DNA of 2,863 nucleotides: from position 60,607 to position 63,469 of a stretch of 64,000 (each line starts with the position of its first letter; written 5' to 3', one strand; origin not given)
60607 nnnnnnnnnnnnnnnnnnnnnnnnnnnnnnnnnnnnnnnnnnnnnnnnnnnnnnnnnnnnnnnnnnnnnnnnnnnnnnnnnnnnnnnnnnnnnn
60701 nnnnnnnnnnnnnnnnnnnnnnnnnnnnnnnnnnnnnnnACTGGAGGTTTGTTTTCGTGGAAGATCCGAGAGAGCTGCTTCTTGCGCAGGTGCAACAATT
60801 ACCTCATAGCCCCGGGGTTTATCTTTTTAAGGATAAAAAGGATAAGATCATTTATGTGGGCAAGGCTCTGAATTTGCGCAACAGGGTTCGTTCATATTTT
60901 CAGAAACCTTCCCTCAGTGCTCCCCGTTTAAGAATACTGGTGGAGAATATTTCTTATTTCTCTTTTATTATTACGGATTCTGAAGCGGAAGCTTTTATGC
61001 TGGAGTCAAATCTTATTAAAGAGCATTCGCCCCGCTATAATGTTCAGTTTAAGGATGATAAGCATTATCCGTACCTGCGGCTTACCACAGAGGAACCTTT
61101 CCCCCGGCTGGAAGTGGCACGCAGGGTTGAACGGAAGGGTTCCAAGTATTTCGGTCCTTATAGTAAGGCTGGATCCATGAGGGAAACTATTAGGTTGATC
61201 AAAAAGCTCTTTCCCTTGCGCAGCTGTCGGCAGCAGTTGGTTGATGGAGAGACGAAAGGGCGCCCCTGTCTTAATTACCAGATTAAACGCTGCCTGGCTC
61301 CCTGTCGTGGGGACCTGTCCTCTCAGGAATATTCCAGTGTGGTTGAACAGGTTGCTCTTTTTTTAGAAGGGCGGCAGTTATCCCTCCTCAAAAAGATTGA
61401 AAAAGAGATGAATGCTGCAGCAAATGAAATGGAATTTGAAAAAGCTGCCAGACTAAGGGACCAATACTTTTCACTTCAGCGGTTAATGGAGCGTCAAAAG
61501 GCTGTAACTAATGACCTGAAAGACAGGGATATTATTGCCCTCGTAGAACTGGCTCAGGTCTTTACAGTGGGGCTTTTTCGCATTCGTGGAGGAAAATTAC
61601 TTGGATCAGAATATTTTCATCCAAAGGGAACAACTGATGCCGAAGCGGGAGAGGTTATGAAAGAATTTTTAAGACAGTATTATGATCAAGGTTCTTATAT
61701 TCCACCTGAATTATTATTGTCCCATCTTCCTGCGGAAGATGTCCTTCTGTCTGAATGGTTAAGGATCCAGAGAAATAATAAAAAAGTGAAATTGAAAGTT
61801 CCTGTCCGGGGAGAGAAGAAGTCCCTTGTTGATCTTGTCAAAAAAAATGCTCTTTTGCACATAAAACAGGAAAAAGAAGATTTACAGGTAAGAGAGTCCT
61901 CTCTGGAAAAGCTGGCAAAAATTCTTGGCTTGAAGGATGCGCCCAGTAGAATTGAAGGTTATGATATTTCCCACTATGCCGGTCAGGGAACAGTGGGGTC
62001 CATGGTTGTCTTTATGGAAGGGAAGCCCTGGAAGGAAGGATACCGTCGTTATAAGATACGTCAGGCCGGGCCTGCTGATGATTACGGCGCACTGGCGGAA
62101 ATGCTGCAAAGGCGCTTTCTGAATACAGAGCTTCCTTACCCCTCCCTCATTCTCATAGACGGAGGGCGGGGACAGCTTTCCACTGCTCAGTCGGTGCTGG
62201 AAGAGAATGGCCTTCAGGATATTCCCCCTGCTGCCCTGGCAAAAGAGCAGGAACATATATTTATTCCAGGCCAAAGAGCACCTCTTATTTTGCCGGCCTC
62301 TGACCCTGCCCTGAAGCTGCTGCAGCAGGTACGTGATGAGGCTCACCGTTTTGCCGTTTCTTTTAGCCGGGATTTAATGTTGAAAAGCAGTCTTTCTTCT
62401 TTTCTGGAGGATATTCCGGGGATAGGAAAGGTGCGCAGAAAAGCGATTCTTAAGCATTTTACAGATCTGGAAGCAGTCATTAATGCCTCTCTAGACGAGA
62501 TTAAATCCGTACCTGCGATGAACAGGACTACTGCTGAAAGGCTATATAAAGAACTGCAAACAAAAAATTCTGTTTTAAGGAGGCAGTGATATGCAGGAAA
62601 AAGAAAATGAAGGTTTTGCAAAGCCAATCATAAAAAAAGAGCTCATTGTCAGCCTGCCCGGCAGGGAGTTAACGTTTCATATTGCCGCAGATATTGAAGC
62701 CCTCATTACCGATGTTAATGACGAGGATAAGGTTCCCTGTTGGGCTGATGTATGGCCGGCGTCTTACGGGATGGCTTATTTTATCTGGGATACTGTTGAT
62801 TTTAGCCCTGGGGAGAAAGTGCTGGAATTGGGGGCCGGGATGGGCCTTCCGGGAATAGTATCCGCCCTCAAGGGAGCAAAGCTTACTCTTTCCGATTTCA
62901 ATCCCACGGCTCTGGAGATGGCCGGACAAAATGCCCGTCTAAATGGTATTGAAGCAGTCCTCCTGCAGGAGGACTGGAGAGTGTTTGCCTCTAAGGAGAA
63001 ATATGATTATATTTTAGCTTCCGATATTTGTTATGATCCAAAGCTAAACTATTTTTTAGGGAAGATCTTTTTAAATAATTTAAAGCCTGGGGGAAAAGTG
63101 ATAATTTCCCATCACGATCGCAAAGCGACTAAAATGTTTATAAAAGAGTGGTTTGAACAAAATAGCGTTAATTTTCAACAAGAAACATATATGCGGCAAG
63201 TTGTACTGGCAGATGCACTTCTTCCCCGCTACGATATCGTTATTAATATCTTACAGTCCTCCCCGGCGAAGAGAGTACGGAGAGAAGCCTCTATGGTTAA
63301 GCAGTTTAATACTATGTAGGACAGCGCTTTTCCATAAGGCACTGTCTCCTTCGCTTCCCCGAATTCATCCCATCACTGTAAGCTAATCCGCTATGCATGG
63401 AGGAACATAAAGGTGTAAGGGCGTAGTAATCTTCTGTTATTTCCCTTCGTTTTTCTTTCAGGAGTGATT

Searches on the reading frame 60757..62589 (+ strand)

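Call 55: search_protein_families(library=pfam, proteins=[window:60757-62589:+], max_evalue=0.00001)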
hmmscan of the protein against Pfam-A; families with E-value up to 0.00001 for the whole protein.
window:60757-62589:+ (610 aa): 5 families
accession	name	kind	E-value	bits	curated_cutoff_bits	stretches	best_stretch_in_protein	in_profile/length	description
PF08459.17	UvrC_RNaseH_dom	-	1.2e-49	168.7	22.3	1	388-534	2-159/159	UvrC RNAse H endonuclease domain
PF22920.2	UvrC_RNaseH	-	1.3e-31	109.3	24.3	1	256-371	1-115/116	UvrC Ribonuclease H-like domain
PF14520.12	HHH_5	-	2.5e-11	44.3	27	1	549-601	3-56/57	Helix-hairpin-helix domain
PF01541.30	GIY-YIG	-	2.8e-10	40.8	22.6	1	19-95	2-78/78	GIY-YIG catalytic domain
PF02151.25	UVR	-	1.3e-08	34.8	21.5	1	210-241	3-34/36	UvrB/uvrC motif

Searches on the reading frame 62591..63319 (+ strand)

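Call 55: search_protein_families(library=pfam, proteins=[window:62591-63319:+], max_evalue=0.00001)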
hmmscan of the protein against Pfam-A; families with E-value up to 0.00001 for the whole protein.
window:62591-63319:+ (242 aa): 5 families
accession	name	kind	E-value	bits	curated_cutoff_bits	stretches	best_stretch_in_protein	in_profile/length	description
PF10294.15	Methyltransf_16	-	3.7e-14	53.3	21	1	45-185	12-169/174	Lysine methyltransferase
PF13847.12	Methyltransf_31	-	1.4e-11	44.7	27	1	73-192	3-127/145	Methyltransferase domain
PF05175.20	MTS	-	2.5e-08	34.2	23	1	72-200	30-166/170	Methyltransferase small domain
PF06325.19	PrmA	-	3.9e-08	33.6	22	1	72-196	160-285/296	Ribosomal protein L11 methyltransferase (PrmA)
PF13649.12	Methyltransf_25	-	2.7e-06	28.4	27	1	77-168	1-97/97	Methyltransferase domain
